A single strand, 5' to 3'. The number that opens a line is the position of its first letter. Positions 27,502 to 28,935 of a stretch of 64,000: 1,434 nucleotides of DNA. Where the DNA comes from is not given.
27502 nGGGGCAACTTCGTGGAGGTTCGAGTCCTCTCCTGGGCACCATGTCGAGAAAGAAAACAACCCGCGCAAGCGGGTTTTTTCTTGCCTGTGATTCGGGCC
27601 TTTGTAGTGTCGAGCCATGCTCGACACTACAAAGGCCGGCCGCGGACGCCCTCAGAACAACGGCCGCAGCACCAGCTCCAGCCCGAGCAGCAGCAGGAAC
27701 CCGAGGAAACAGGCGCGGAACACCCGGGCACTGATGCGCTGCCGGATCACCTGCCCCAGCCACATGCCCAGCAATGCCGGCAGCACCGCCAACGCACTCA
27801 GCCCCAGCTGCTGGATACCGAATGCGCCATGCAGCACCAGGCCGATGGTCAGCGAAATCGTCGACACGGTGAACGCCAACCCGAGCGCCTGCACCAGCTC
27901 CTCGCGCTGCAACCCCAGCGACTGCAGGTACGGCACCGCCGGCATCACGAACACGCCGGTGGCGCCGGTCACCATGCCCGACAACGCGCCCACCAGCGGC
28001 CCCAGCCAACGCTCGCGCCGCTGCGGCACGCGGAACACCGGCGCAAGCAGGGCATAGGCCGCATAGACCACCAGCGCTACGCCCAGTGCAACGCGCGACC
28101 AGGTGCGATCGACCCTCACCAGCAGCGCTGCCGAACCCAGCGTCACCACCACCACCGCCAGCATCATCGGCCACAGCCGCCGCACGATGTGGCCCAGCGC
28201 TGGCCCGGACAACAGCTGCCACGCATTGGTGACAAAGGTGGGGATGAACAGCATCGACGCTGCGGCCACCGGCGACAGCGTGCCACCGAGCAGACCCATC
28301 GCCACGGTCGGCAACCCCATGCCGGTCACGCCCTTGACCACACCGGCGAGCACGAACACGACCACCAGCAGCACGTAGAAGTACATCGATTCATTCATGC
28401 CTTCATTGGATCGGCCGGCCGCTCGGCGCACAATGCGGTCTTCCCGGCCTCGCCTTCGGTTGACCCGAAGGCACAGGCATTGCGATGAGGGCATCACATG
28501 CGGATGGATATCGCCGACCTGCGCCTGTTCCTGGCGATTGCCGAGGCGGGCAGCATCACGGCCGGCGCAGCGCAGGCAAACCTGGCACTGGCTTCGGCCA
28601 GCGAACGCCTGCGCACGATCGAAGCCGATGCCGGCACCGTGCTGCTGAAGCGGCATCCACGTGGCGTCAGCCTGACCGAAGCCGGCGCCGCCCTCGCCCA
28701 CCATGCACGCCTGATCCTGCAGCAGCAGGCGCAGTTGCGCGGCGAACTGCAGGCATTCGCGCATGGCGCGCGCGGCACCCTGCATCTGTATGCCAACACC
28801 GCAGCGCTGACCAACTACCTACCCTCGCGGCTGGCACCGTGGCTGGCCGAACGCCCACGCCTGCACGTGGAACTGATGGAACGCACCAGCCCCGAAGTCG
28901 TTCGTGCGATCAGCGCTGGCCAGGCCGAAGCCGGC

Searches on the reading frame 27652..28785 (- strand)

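Call 22: search_protein_families(library=pfam, proteins=[window:27652-28785:-], max_evalue=0.00001)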
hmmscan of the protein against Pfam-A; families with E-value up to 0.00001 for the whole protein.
window:27652-28785:- (377 aa): 1 family
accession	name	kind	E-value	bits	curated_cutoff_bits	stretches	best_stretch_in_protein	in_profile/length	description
PF01925.25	TauE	-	1e-28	101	32.6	1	141-371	2-237/237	Sulfite exporter TauE/SafE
